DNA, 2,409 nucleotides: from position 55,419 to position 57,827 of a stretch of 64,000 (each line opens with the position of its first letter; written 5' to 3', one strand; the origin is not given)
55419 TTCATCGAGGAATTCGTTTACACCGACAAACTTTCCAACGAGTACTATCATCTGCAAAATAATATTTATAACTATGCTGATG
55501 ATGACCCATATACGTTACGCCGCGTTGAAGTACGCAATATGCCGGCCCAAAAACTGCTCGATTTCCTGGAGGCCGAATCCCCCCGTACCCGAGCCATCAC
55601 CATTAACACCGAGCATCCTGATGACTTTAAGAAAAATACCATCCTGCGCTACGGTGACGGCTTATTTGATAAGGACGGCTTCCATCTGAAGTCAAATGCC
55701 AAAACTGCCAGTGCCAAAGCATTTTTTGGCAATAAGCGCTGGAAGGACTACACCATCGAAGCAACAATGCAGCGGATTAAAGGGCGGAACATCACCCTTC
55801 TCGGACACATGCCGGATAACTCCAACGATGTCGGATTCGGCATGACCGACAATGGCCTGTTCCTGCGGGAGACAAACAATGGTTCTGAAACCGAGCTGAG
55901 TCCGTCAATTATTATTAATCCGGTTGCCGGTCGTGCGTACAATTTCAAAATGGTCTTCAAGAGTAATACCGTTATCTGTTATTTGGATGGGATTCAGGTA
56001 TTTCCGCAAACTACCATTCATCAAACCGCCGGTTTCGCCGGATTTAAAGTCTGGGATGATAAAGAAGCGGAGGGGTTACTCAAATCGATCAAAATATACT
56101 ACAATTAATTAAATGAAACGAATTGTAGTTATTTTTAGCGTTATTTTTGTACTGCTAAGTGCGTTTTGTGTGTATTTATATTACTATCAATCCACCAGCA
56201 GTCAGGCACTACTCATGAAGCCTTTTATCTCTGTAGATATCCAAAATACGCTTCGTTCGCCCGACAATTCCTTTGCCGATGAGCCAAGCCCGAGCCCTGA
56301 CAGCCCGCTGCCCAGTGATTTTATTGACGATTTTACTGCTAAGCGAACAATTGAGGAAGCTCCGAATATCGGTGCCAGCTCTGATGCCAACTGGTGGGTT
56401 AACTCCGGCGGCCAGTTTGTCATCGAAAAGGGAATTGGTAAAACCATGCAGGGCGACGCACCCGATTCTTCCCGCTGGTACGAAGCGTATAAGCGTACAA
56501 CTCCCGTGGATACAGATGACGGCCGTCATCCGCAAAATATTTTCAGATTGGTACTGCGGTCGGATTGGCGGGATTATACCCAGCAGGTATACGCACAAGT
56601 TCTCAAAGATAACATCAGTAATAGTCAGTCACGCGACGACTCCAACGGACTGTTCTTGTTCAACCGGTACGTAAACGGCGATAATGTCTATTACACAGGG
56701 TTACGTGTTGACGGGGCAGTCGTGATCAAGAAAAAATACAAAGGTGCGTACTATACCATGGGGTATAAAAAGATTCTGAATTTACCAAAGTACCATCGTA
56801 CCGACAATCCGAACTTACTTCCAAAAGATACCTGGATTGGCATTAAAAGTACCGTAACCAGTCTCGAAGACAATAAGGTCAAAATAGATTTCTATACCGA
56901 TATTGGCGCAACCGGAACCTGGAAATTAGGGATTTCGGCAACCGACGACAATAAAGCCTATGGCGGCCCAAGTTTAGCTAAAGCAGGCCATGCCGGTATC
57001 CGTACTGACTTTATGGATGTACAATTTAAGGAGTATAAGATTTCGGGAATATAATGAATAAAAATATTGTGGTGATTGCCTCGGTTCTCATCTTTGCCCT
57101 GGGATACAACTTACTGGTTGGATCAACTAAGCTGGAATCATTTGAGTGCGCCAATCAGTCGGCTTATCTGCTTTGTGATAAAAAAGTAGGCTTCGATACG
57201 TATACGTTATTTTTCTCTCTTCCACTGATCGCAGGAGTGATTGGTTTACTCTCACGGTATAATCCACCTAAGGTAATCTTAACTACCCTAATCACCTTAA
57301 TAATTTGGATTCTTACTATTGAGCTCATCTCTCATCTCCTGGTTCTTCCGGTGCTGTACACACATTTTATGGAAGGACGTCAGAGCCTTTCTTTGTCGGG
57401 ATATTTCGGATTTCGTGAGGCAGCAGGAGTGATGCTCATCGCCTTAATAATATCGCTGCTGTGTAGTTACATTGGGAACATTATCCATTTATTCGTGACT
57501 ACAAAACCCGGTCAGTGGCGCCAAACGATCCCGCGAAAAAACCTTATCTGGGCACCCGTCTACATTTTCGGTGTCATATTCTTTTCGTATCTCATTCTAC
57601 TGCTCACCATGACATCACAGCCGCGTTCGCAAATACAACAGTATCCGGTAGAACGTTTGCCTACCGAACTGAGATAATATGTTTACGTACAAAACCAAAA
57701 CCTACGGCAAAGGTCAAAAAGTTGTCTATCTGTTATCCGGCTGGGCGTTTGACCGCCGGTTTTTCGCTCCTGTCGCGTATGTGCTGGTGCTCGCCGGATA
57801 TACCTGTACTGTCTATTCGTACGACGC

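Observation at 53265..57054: Processive GT2 (QxxRW) synthase and CE4 deacetylase sit beside the GT-C/GH8 fusion: a candidate exopolysaccharide synthesis and modification locus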

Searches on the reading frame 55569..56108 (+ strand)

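Call 17: search_protein_families(library=pfam, proteins=[window:55569-56108:+], max_evalue=10)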
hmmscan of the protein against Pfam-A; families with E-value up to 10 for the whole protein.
window:55569-56108:+ (179 aa): 2 families
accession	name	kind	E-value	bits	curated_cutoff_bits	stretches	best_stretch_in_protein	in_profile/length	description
PF14981.11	FAM165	-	0.012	15.9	25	1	155-172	23-40/50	FAM165 family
PF13385.13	Laminin_G_3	-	0.13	12.8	27.6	1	60-177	18-141/151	Concanavalin A-like lectin/glucanases superfamily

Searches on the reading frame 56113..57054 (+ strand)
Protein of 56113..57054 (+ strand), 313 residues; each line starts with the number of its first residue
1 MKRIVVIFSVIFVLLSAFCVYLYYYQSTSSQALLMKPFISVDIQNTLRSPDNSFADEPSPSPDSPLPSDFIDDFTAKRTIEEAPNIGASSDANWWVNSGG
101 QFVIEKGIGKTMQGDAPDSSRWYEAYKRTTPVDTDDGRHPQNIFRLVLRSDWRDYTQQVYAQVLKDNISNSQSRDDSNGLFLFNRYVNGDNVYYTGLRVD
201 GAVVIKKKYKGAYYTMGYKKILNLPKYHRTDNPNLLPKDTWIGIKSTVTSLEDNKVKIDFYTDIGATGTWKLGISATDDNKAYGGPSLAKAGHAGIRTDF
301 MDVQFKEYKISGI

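Call 3: search_protein_families(library=pfam, proteins=[window:56113-57054:+], max_evalue=0.01)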
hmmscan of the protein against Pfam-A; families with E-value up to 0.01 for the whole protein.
window:56113-57054:+ (313 aa): 0 families

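Call 4: search_protein_families(library=ncbifam, proteins=[window:56113-57054:+], max_evalue=0.01)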
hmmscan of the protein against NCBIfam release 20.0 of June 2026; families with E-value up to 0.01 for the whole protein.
window:56113-57054:+ (313 aa): 0 families

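Call 17: search_protein_families(library=pfam, proteins=[window:56113-57054:+], max_evalue=10)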
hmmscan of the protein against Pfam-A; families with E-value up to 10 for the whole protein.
window:56113-57054:+ (313 aa): 0 families

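Call 18: find_homologous_proteins(query=window:56113-57054:+)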
Query window:56113-57054:+ (313 aa): 955 proteins with E <= 0.001 among 1778 candidates; the best 120 are listed.
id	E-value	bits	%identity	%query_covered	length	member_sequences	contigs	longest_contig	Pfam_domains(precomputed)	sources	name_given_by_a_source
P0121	7.7e-211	717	100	100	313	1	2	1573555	-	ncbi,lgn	-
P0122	1.0e-145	503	70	100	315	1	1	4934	-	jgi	jgi:hypothetical protein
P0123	1.6e-136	473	66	99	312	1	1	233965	-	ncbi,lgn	-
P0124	2.8e-132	459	65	100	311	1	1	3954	-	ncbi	-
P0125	9.2e-131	454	51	77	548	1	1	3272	-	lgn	-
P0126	9.2e-123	428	44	75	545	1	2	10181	-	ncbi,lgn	-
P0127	2.1e-120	420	63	91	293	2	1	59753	-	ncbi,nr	ncbi:MAG: hypothetical protein M3Q44_07610 [bacterium]|nr:hypothetical protein [bacterium]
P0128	2.5e-105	370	57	95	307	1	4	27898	-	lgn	-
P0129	6.0e-105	369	47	73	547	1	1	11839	-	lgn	-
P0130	2.3e-96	341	45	79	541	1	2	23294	-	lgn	-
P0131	1.0e-85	306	47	96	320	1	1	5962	-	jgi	-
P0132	2.2e-84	302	42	76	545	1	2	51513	-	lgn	-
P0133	8.8e-83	296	54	77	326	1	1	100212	-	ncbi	-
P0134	9.5e-83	296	55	78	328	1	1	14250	-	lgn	-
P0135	2.5e-82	295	54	77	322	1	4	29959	-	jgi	jgi:hypothetical protein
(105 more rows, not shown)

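Call 30: predict_structure(alignment_id=A2)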
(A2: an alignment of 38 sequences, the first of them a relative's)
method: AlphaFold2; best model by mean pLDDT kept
length: 313 residues; sequences in the alignment: 38
mean_pLDDT: 88.7   pTM: 0.77
mean pLDDT of the five models: 88.7, 88.3, 87.9, 87.6, 87.2
residues with pLDDT >= 90: 242; 70-90: 29; 50-70: 15; < 50: 27
segments of 3 or more residues with pLDDT < 50: 30-56
pLDDT, mean of each block of 10 residues (from residue 1): 88 95 73 41 44 49 76 98 96 97 98 96 95 94 96 98 92 79 95 96 97 95 90 93 98 97 98 98 93 96 98 95
secondary structure, 60 per line:
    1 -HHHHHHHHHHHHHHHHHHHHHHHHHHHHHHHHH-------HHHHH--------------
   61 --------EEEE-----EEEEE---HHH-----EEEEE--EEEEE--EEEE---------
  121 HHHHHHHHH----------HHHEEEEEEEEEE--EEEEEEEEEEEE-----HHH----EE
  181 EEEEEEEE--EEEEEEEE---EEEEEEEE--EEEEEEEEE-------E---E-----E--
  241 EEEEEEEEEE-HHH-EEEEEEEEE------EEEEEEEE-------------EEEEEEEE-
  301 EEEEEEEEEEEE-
elements in order: H2-34 H42-46 E69-72 E78-82 E94-98 E101-105 E108-111 H121-129 E143-152 E155-166 E179-188 E191-198 E202-209 E212-220 E241-250 E256-264 E271-278 E292-299 E301-312

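Call 33: fold_search(model_id=the predicted structure, library=pdb)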
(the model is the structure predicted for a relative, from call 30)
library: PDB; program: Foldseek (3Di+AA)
matches with E <= 10: 1339; with E <= 0.001: 81
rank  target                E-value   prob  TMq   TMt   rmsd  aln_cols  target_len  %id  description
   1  4b1m_A                6.4e-08  1.00  0.36  0.64   3.5       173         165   14  CARBOHYDRATE BINDING MODULE CBM66 FROM BACILLUS SUBTILIS (released 2012-12-12)
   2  4b1m_C                1.4e-07  1.00  0.38  0.69   3.2       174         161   13  CARBOHYDRATE BINDING MODULE CBM66 FROM BACILLUS SUBTILIS (released 2012-12-12)
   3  4b1m_B                1.9e-07  1.00  0.37  0.68   3.3       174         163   15  CARBOHYDRATE BINDING MODULE CBM66 FROM BACILLUS SUBTILIS (released 2012-12-12)
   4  4azz_A                5.0e-07  1.00  0.38  0.69   3.3       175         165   15  Carbohydrate binding module CBM66 from Bacillus subtilis (released 2012-07-25)
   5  4b1l                  5.0e-07  1.00  0.36  0.66   3.6       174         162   14  CARBOHYDRATE BINDING MODULE CBM66 FROM BACILLUS SUBTILIS (released 2012-12-12)
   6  6ms3_A                1.8e-06  1.00  0.39  0.25   7.4       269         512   12  Crystal structure of the GH43 protein BlXynB mutant (K247S) from Bacillus licheniformis (released 2019-04-17)
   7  6ms3_B                2.1e-06  1.00  0.41  0.26   6.8       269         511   12  Crystal structure of the GH43 protein BlXynB mutant (K247S) from Bacillus licheniformis (released 2019-04-17)
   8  7k1r_A                2.3e-06  1.00  0.39  0.24   6.9       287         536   11  X-ray Structure of an Enterobacter GH43 Beta-Xylosidase: EcXyl43 F507A mutant (released 2021-11-10)
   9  8uws_C                2.4e-06  1.00  0.40  0.25   7.8       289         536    9  Cryo-EM structure of an Enterobacter GH43 Beta-Xylosidase: EcXyl43 (released 2024-05-15)
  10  6d3u_A                2.8e-06  1.00  0.30  0.34  12.0       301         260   13  Complex structure of Ulvan lyase from Nonlaben Ulvanivorans- NLR48 (released 2018-06-06)
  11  6d2c_A                4.3e-06  1.00  0.32  0.36  11.3       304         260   13  Structure of Ulvan lyase from Nonlaben Ulvanivorans- NLR48 (released 2018-06-06)
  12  6ms2                  5.3e-06  1.00  0.39  0.25   7.2       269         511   12  Crystal structure of the GH43 BlXynB protein from Bacillus licheniformis (released 2019-04-17)
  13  5nxb_A                6.2e-06  1.00  0.40  0.21   8.3       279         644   12  Mouse galactocerebrosidase in complex with saposin A (released 2017-05-24)
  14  5joz_A                7.2e-06  1.00  0.38  0.25   7.6       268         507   10  Bacteroides ovatus Xyloglucan PUL GH43B (released 2016-08-10)
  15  2duo_B                8.9e-06  1.00  0.38  0.46   7.3       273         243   10  Crystal structure of VIP36 exoplasmic/lumenal domain, Ca2+-bound form (released 2007-07-24)
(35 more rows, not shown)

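Call 101: search_protein_representatives(alignment_id=A2)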
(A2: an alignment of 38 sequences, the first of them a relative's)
Query: 38 sequences, 307 profile positions. Proteins with E-value up to 0.001 (for the whole library): 677; up to 1e-10: 438; up to 1e-30: 364. The best 150 are listed.
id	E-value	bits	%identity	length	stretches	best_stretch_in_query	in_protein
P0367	4.8e-256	863.8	-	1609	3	56-305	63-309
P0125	2.9e-199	677.2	-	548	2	54-305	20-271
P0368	9.5e-189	642.7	-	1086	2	53-306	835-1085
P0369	2.1e-187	638.3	-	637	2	68-306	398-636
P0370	8.1e-182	620.0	-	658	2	65-306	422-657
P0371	1.4e-181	619.2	-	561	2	68-306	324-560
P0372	2.5e-174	595.4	-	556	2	69-306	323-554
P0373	3.9e-172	588.2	-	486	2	60-306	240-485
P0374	4.4e-167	571.6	-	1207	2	29-306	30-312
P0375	1.1e-165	567.0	-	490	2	64-303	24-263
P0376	6.8e-162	554.5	-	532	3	52-306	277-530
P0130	1.4e-161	553.5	-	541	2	50-306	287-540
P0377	5.8e-154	528.5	-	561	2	39-305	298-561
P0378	1.3e-153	527.4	-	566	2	40-306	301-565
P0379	3.6e-151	519.3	-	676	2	56-305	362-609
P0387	1.5e-113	395.7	-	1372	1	44-306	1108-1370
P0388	2.7e-113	394.9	-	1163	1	48-306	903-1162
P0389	3.8e-112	391.2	-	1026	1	50-307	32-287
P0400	2.3e-107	375.4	-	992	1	62-306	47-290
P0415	3.2e-103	361.8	-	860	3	55-304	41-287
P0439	4.5e-98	344.9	-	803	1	38-305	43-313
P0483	4.7e-88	312.0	-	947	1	61-303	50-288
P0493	1.3e-86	307.3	-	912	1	50-306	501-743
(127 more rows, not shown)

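Call 102: search_protein_families(library=pfam, proteins=[P0368, P0387, P0388, P0389, P0400, P0483, P0493, P0415, P0439], max_evalue=0.0001)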
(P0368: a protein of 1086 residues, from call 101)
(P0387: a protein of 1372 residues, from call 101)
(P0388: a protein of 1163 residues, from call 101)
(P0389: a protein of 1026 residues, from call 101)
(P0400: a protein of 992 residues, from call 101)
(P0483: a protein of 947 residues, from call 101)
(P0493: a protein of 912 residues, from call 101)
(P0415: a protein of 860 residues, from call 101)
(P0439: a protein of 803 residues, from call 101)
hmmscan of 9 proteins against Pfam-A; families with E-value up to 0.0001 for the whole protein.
P0368 (1086 aa): 2 families
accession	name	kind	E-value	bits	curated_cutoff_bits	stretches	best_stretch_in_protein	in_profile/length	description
PF00150.24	Cellulase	-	3.1e-14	53.6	23.5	1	457-766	4-271/272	Cellulase (glycosyl hydrolase family 5)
PF13115.11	YtkA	-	2.1e-05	25.5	25.9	1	302-386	3-83/85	YtkA-like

P0387 (1372 aa): 3 families
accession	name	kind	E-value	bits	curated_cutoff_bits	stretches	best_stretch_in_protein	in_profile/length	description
PF07940.18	Hepar_II_III_C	-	2.8e-27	96.2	24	1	389-566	8-193/237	Heparinase II/III-like, C-terminal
PF16889.11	Hepar_II_III_N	-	2.1e-17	63.9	22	1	99-351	55-315/340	Heparinase II/III N-terminus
PF01522.26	Polysacc_deac_1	-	1.2e-10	41.9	23.1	1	840-966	5-119/124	Polysaccharide deacetylase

P0388 (1163 aa): 3 families
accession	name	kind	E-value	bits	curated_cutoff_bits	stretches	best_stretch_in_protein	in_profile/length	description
PF07940.18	Hepar_II_III_C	-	3.7e-30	105.6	24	1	346-520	3-187/237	Heparinase II/III-like, C-terminal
PF16889.11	Hepar_II_III_N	-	4.8e-23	82.5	22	1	32-330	29-333/340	Heparinase II/III N-terminus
PF01522.26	Polysacc_deac_1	-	5.9e-10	39.6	23.1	1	636-758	4-117/124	Polysaccharide deacetylase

P0389 (1026 aa): 3 families
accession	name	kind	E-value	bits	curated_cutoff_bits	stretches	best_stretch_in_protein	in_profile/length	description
PF01341.22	Glyco_hydro_6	-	9e-49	167.4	27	1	449-694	11-300/305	Glycosyl hydrolases family 6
PF16403.11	Bact_surface_Ig-like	-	5.8e-15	55.5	27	1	336-405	1-71/71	Bacterial surface protein, Ig-like domain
PF01471.23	PG_binding_1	-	5.4e-09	36.5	23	1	887-929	1-43/57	Putative peptidoglycan binding domain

P0400 (992 aa): 3 families
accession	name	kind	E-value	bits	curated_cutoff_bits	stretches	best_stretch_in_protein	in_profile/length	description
PF01341.22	Glyco_hydro_6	-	2.4e-53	182.4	27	1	419-668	9-300/305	Glycosyl hydrolases family 6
PF16403.11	Bact_surface_Ig-like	-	1e-14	54.7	27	1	307-377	1-71/71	Bacterial surface protein, Ig-like domain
PF01471.23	PG_binding_1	-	8.5e-08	32.7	23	1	917-961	1-43/57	Putative peptidoglycan binding domain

P0483 (947 aa): 2 families
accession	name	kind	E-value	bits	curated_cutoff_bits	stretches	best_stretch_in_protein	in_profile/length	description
PF19190.6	BACON_2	-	4.4e-30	103.9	25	4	692-767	3-84/94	Viral BACON domain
PF13004.13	BACON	-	5.2e-19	68.4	25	2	890-942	2-60/61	Putative binding domain, N-terminal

P0493 (912 aa): 1 family
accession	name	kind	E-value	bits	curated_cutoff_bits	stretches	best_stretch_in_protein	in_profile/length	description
PF01522.26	Polysacc_deac_1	-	7e-15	55.5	23.1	1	129-270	3-110/124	Polysaccharide deacetylase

P0415 (860 aa): 0 families

P0439 (803 aa): 2 families
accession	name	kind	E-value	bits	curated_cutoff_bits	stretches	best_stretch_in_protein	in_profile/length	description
PF01341.22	Glyco_hydro_6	-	3.5e-46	158.8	27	1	536-781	11-300/305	Glycosyl hydrolases family 6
PF00188.32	CAP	-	1.8e-23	84.1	21.1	1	349-460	1-117/117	Cysteine-rich secretory protein family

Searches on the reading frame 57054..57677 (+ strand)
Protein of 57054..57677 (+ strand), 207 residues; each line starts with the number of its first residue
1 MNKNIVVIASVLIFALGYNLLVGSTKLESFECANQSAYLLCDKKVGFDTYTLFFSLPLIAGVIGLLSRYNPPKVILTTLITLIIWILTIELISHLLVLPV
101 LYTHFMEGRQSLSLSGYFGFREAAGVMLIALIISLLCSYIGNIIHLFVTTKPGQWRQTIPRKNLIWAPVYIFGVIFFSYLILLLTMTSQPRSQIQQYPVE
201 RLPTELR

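Call 3: search_protein_families(library=pfam, proteins=[window:57054-57677:+], max_evalue=0.01)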
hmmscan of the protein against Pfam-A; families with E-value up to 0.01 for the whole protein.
window:57054-57677:+ (207 aa): 0 families

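Call 4: search_protein_families(library=ncbifam, proteins=[window:57054-57677:+], max_evalue=0.01)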
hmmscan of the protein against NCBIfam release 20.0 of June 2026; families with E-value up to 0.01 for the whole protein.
window:57054-57677:+ (207 aa): 0 families

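Call 17: search_protein_families(library=pfam, proteins=[window:57054-57677:+], max_evalue=10)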
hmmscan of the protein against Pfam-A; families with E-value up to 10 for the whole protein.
window:57054-57677:+ (207 aa): 1 family
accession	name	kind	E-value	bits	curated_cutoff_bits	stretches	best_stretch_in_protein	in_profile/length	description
PF09843.14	DUF2070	-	5.2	5.7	30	1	27-102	101-159/561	Predicted membrane protein (DUF2070)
